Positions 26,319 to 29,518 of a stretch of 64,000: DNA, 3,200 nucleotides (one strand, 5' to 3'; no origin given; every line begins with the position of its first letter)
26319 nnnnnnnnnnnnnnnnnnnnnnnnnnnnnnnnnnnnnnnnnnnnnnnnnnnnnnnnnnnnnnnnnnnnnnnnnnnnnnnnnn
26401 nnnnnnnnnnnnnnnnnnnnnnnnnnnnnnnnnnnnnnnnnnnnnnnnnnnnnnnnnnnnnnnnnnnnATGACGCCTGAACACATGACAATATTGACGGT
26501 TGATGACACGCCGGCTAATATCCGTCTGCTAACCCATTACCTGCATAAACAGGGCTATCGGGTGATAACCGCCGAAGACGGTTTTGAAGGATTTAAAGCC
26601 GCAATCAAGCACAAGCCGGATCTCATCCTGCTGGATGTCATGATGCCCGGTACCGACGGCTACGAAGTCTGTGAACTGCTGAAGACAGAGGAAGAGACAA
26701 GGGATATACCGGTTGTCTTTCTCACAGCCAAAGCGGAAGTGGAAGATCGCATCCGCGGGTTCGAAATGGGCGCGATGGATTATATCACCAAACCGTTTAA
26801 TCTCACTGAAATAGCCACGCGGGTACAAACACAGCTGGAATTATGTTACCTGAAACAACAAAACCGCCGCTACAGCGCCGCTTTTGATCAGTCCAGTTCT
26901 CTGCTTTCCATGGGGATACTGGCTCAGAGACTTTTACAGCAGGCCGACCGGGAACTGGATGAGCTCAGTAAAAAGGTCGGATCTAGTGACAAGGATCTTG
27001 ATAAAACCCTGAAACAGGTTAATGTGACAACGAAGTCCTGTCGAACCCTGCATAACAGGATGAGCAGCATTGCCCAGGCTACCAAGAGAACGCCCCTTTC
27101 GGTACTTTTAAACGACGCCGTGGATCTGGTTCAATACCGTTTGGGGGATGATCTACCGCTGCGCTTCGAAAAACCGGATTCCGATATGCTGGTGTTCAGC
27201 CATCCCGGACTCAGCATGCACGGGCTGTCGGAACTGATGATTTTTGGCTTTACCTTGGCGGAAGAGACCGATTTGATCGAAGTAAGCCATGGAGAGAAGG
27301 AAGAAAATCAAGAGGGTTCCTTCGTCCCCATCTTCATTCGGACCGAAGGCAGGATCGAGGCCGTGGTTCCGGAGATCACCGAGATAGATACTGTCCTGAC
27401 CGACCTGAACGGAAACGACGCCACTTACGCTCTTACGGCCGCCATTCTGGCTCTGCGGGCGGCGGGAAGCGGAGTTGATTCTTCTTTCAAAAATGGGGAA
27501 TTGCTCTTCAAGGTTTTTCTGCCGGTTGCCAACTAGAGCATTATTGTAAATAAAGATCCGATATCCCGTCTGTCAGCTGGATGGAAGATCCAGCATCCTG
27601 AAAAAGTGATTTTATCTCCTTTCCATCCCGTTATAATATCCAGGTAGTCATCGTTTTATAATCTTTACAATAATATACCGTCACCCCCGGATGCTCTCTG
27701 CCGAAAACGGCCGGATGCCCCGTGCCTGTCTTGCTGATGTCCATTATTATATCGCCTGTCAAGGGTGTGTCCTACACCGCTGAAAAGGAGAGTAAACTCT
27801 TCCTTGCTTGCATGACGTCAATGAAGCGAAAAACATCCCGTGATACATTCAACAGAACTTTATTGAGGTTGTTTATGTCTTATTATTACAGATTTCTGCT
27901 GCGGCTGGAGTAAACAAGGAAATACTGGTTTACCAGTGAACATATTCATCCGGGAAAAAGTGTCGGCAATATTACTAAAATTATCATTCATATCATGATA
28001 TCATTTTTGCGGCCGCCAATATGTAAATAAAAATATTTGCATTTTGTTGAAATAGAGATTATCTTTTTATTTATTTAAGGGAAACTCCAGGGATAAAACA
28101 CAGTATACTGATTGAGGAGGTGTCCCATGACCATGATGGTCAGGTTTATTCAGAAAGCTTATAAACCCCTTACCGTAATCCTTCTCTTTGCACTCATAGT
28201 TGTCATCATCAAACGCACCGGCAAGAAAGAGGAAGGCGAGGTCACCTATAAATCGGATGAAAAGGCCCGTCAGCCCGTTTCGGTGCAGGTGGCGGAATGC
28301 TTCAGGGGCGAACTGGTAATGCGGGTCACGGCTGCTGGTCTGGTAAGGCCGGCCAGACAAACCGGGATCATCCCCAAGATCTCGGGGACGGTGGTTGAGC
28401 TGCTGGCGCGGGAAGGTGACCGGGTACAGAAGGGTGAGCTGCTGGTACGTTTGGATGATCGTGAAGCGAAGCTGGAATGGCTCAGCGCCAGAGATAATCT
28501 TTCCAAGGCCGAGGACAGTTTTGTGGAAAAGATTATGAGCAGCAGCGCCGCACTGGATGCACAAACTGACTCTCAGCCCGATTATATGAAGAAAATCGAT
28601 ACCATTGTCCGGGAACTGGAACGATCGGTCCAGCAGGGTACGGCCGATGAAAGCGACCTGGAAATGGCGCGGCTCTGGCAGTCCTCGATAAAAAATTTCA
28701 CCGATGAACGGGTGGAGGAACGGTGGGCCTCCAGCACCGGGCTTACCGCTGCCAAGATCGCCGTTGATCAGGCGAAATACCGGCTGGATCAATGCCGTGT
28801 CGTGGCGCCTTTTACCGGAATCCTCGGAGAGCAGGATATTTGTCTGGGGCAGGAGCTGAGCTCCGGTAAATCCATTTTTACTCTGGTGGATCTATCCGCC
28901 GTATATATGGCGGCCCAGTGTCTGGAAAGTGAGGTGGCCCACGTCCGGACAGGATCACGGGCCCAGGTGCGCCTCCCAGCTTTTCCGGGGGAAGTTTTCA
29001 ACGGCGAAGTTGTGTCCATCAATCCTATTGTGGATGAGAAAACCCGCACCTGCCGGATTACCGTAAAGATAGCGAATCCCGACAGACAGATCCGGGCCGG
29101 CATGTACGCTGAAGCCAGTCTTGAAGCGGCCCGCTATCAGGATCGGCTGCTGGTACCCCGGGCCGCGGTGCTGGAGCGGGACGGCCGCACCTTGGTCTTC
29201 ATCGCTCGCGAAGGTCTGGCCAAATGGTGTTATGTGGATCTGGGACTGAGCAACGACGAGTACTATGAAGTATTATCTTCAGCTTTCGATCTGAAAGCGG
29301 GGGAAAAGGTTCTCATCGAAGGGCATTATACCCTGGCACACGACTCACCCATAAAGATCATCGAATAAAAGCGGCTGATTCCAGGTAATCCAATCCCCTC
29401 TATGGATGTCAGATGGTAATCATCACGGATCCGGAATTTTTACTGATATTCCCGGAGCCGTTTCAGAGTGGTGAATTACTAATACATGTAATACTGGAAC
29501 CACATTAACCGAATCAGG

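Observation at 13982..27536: Chemosensory module wired into a multi-step phosphorelay, adjacent to type IV pilus genes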

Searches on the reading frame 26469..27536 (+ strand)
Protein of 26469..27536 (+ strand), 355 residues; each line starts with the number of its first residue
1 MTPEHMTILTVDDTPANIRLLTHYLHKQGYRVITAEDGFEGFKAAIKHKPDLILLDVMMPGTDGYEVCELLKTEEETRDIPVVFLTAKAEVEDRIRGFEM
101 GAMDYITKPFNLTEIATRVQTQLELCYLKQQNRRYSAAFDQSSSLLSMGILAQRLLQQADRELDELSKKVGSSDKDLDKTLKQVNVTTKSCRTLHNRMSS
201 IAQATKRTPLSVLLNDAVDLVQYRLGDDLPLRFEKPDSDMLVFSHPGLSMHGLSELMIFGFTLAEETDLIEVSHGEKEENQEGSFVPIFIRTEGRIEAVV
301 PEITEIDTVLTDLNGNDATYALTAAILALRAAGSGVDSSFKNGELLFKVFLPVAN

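Call 3: search_protein_families(library=pfam, proteins=[window:26469-27536:+], max_evalue=0.01)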
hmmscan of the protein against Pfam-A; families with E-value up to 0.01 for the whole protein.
window:26469-27536:+ (355 aa): 3 families
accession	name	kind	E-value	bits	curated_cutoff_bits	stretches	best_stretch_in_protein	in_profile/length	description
PF00072.30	Response_reg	-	3.6e-30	104.8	30.2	1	8-119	1-110/111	Response regulator receiver domain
PF00015.26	MCPsignal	-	0.0013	19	34.6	0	277-335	9-67/172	Methyl-accepting chemotaxis protein (MCP) signalling domain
PF00261.25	Tropomyosin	-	0.0067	16.3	38.6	0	152-206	109-163/242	Tropomyosin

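Call 6: search_protein_families(library=ncbifam, proteins=[window:26469-27536:+], max_evalue=0.001)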
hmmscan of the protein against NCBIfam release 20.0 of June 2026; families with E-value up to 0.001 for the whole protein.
window:26469-27536:+ (355 aa): 98 families (the best 25 are shown)
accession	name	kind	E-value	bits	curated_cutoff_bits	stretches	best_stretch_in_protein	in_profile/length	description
NF007135.0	PRK09581.1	equivalog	1e-38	133.4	474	1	7-133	4-130/457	PleD family two-component system response regulator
TIGR02154.1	PhoB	equivalog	3.8e-34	118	296.2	1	6-127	3-124/226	phosphate regulon transcriptional regulator PhoB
NF045944.1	ResRegRpaBCyano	equivalog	4e-34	118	330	1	9-132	1-117/229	response regulator transcription factor RpaB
TIGR01387.1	cztR_silR_copR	subfamily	9.2e-31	107.2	279.2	1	8-130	1-121/218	heavy metal response regulator transcription factor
NF053854.1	RespRegPhoBBctds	equivalog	2.8e-30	105.3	270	1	8-134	1-126/225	two-component system response regulator PhoB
NF040689.1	MtrAB_MtrA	equivalog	4.3e-30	104.7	300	1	8-125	1-115/219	MtrAB system response regulator MtrA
NF007005.1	PRK09468.1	equivalog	7.5e-29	100.8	331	1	5-149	3-140/237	osmolarity response regulator transcription factor OmpR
NF007982.1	PRK10710.1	equivalog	1e-28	100.5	380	1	3-138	5-137/235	envelope stress response regulator BaeR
NF040534.1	resp_reg_YycF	equivalog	3.4e-28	98.5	340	1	7-130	2-122/231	response regulator YycF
NF051850.1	RespRegRprY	equivalog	3.6e-27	95.3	370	1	4-133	3-130/234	response regulator transcription factor RprY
NF033117.2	vanR_ACDEGLN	exception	1.5e-26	93.4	350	1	8-127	1-117/226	VanR-ABDEGLN family response regulator transcription factor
NF033120.0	vanR_FM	exception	4.4e-26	91.9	460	1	5-132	3-128/231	vancomycin resistance response regulator transcription factor, VanR-F/VanR-M family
NF008567.0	PRK11517.1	equivalog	5.4e-26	91.3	353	1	6-124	1-116/223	response regulator transcription factor HprR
NF008296.0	PRK11083.1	equivalog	9.5e-26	90.6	273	1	5-127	3-122/228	two-component system response regulator CreB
NF007546.0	PRK10161.1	equivalog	1.5e-25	90.1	471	1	8-121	5-118/229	phosphate response regulator transcription factor PhoB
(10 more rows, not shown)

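Call 20: search_solved_structures(query=window:26469-27536:+, max_evalue=1, show_alignments=0)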
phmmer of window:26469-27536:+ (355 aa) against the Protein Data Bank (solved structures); distinct sequences matched with E-value up to 1: 309 (the best 60 are shown).
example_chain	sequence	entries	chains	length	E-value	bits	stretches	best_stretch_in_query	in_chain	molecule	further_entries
9g85_A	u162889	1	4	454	2e-34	122.4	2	7-124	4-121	Response regulator PleD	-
2wb4_A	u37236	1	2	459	2.1e-34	122.4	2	7-124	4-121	DIGUANYLATE CYCLASE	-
9g86_A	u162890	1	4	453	2.1e-34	122.3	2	7-124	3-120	Response regulator PleD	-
1w25_A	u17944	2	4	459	2.2e-34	122.2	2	7-124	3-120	STALKED-CELL DIFFERENTIATION CONTROLLING PROTEIN | RESPONSE REGULATOR PLED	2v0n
9dvt_R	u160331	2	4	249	9.9e-28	100.4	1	8-125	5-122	DNA-binding dual master transcriptional regulator RpaA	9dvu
1mvo_A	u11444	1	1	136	2.3e-27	99.2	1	7-125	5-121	PhoP response regulator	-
12aw_A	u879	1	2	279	1.3e-24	90.1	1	2-124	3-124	HYBRID TWO-COMPONENT SYSTEM PROTEIN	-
1zes_A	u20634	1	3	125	4.4e-24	88.4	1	8-121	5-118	Phosphate regulon transcriptional regulatory protein phoB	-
1b00_A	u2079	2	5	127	4.6e-24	88.3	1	8-122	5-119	PHOSPHATE REGULON TRANSCRIPTIONAL REGULATORY PROTEIN PHOB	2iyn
2zwm_A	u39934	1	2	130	1.6e-23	86.6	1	7-124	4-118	Transcriptional regulatory protein yycF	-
3f6p_A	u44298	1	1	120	2.2e-23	86.1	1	7-123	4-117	Transcriptional regulatory protein yycF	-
2jb9_A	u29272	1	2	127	6.7e-23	84.5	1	11-122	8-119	PHOSPHATE REGULON TRANSCRIPTIONAL REGULATORY PROTEIN PHOB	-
9ji3_J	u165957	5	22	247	9.2e-23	84.1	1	2-123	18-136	DNA-binding response regulator | Possible two component system response transcriptional positive regulator PhoP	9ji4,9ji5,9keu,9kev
3r0j_A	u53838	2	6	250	9.5e-23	84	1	2-123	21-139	POSSIBLE TWO COMPONENT SYSTEM RESPONSE TRANSCRIPTIONAL POSITIVE REGULATOR PHOP | Response regulator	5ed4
3t6k_A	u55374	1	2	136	5.5e-22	81.5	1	7-123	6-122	Response regulator receiver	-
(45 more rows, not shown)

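Call 21: find_homologous_proteins(query=window:26469-27536:+, max_evalue=0.00001)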
Query window:26469-27536:+ (355 aa): 7511 proteins with E <= 0.00001 among 8000 candidates; the best 120 are listed.
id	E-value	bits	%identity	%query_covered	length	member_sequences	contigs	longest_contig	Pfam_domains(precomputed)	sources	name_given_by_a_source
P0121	1.8e-229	778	100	100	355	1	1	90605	PF00072.31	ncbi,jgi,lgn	-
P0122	2.8e-104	367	53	99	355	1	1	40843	PF00072.31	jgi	-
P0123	1.7e-91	325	50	99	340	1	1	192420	PF00072.31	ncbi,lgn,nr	ncbi:response regulator [bacterium]|nr:response regulator [bacterium]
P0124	2.7e-77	278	44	99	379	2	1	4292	PF00072.31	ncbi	-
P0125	3.7e-76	274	44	99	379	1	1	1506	PF00072.31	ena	-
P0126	1.3e-75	273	49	77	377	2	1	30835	PF00072.31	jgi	-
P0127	9.0e-75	270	42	99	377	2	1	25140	PF00072.31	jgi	-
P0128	1.2e-74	269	43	99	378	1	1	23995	PF00072.31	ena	-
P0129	2.1e-74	269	54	73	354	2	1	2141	PF00072.31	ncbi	ncbi:MAG TPA: response regulator [bacterium]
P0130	2.1e-74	269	44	97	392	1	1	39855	PF00072.31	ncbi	-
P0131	3.1e-74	268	41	99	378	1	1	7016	PF00072.31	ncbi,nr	ncbi:response regulator [bacterium]|nr:response regulator [bacterium]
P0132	1.0e-73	266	52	72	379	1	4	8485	PF00072.31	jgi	jgi:DNA-binding response OmpR family regulator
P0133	3.4e-73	265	55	67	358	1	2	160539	PF00072.31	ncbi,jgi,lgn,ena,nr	ncbi:MAG TPA: response regulator [bacterium]|nr:response regulator [bacterium]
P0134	3.5e-73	265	37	49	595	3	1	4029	PF00990.27,PF00072.31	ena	-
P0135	3.8e-73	265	38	49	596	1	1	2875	PF00990.27,PF00072.31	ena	-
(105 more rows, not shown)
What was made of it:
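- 26469..27536 (+): REC-pseudo-histidine-kinase, 355 aa, the last gene of the operon. Some relatives still hit HATPase_c (call 21).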

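Call 29: predict_structure(alignment_id=A1)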
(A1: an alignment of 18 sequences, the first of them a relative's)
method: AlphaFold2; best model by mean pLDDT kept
length: 355 residues; sequences in the alignment: 18
mean_pLDDT: 79.7   pTM: 0.71
mean pLDDT of the five models: 79.7, 79.5, 77.9, 75.6, 75.3
residues with pLDDT >= 90: 42; 70-90: 258; 50-70: 55; < 50: 0
segments of 3 or more residues with pLDDT < 50: none
pLDDT, mean of each block of 10 residues (from residue 1): 76 71 84 79 81 80 78 73 78 66 78 85 86 85 76 80 77 69 80 77 81 90 84 82 90 91 83 90 89 76 55 63 84 84 86 86
secondary structure, 60 per line:
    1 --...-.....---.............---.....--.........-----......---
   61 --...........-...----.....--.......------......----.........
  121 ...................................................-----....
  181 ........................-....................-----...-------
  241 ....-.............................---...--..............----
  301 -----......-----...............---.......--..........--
elements in order: E7-11 H15-27 E31-35 H38-46 E52-57 H63-73 E82-86 H89-95 E102-107 H112-171 H177-204 E206-209 H210-225 E231-233 E241-244 H246-263 E264-274 E278-280 E283-296 H306-311 H317-331 E335-341 E344-353
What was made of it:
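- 26469..27536 (+): The AlphaFold model (pLDDT 79.7) shows REC, a long helix, a DHp-like hairpin and a CA-like alpha/beta domain (call 29).
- On Rec-controlled histidine kinase (LvrB type), for the last gene: Model pLDDT is 79.7 (call 29).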

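Call 32: fold_search(model_id=the predicted structure, library=pdb)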
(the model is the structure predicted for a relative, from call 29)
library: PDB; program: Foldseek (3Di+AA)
matches with E <= 10: 1556; with E <= 0.001: 692
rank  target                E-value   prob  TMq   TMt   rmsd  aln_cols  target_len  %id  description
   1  8vc9_F                1.9e-17  1.00  0.38  0.36  13.7       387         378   17  Hybrid response regulator LvrB from Leptospira / phosphorylated REC form (released 2024-12-18)
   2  8vc9_A                2.2e-17  1.00  0.38  0.36  14.2       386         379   18  Hybrid response regulator LvrB from Leptospira / phosphorylated REC form (released 2024-12-18)
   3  8vc9_C                2.5e-17  1.00  0.39  0.37  14.8       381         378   18  Hybrid response regulator LvrB from Leptospira / phosphorylated REC form (released 2024-12-18)
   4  8vc9_B                2.7e-17  1.00  0.41  0.40  14.4       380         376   18  Hybrid response regulator LvrB from Leptospira / phosphorylated REC form (released 2024-12-18)
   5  8vc9_D                5.6e-17  1.00  0.40  0.38  14.1       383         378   18  Hybrid response regulator LvrB from Leptospira / phosphorylated REC form (released 2024-12-18)
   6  8vc9_E                1.1e-16  1.00  0.38  0.36  13.3       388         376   18  Hybrid response regulator LvrB from Leptospira / phosphorylated REC form (released 2024-12-18)
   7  9epn_A                5.9e-09  1.00  0.32  0.41  19.1       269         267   15  Crystal structure of HprS histidine kinase cytoplasmic fragment from Escherichia coli (released 2025-01-22)
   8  6dk7_B                1.4e-08  1.00  0.34  0.50  13.1       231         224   13  RetS histidine kinase region with cobalt (released 2019-03-20)
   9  9g85_A                1.6e-08  1.00  0.32  0.26  23.4       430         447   21  Structure of Response regulator PleD in complex with c-diGMP and ppGpp (released 2025-08-06)
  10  6rh0_B                1.7e-08  1.00  0.35  0.51  15.4       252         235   14  Revisiting pH-gated conformational switch. Complex HK853-RR468 pH 5.5 (released 2020-02-19)
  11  9jfj_A                2.0e-08  1.00  0.37  0.53  14.8       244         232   14  Crystal structure of the cytoplasmic domain of ZraS in ADP-bound form (released 2025-03-26)
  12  1zes_A                2.1e-08  1.00  0.30  0.80   2.8       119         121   43  BeF3- activated PhoB receiver domain (released 2005-09-20)
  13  6rgz_A                2.1e-08  1.00  0.35  0.50  16.6       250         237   14  Revisiting pH-gated conformational switch. Complex HK853-RR468 pH 6.5 (released 2020-02-19)
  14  4jav_B                2.1e-08  1.00  0.33  0.47  18.8       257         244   15  Structural basis of a rationally rewired protein-protein interface (HK853wt and RR468mutant V13P, L14I, I17M and N21V) (released 2013-09-04)
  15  9epn_B                2.6e-08  1.00  0.33  0.44  20.8       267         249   15  Crystal structure of HprS histidine kinase cytoplasmic fragment from Escherichia coli (released 2025-01-22)
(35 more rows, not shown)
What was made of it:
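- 26469..27536 (+): The best Foldseek hit is LvrB 8vc9 at E 1.9e-17, followed by HK853, RetS and ZraS (call 32).
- On Rec-controlled histidine kinase (LvrB type), for the last gene: Foldseek gives 8vc9 at E 1.9e-17, with HK853, RetS and ZraS at about 1e-8 (call 32).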

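Call 65: find_encoding_contigs(protein=P0121, flank=1000, max_places=3)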
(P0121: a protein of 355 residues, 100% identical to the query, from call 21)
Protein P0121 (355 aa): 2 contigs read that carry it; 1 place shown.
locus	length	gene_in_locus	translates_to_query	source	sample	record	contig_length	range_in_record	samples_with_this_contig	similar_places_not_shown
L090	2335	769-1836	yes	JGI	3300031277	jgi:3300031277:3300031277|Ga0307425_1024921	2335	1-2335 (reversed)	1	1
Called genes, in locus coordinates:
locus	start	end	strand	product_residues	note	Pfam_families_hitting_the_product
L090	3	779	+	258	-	?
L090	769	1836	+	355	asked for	PF00072:Response_reg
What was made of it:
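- Tried and rejected: The tail protein led only to a 2.3-kb JGI contig (call 65).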

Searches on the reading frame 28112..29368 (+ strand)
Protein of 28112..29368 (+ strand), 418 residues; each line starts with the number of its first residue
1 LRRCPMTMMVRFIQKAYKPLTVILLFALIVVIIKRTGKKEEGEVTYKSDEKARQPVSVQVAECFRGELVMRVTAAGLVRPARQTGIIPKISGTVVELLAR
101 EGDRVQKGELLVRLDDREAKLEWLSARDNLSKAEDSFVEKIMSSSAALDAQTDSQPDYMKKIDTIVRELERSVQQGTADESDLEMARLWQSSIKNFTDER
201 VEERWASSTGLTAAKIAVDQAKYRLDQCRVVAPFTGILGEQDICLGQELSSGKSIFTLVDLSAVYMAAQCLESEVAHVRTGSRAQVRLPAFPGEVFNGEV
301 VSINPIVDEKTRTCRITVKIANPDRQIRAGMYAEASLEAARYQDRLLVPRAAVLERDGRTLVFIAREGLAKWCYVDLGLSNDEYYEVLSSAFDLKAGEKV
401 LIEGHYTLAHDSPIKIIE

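Call 4: search_protein_families(library=pfam, proteins=[window:28112-29368:+], max_evalue=0.01)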
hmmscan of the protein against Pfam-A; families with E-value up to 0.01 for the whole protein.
window:28112-29368:+ (418 aa): 6 families
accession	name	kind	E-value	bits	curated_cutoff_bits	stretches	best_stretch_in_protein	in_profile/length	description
PF16576.10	HlyD_D23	-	3.8e-32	111.7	30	1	82-333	18-214/214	Barrel-sandwich domain of CusB or HlyD membrane-fusion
PF13437.12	HlyD_3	-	1.4e-17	64.8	22.2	1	230-330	2-106/106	HlyD family secretion protein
PF12700.13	HlyD_2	-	8.7e-07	28.5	25.1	1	247-400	250-394/416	HlyD family secretion protein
PF13533.13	Biotin_lipoyl_2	-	3.6e-05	23.9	29.8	1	88-115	5-32/32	Biotin-lipoyl like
PF13840.12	ACT_7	-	0.0042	17.4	27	0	214-272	7-64/65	ACT domain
PF00364.28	Biotin_lipoyl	-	0.008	16.4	22.1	0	91-114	50-73/73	Biotin-requiring enzyme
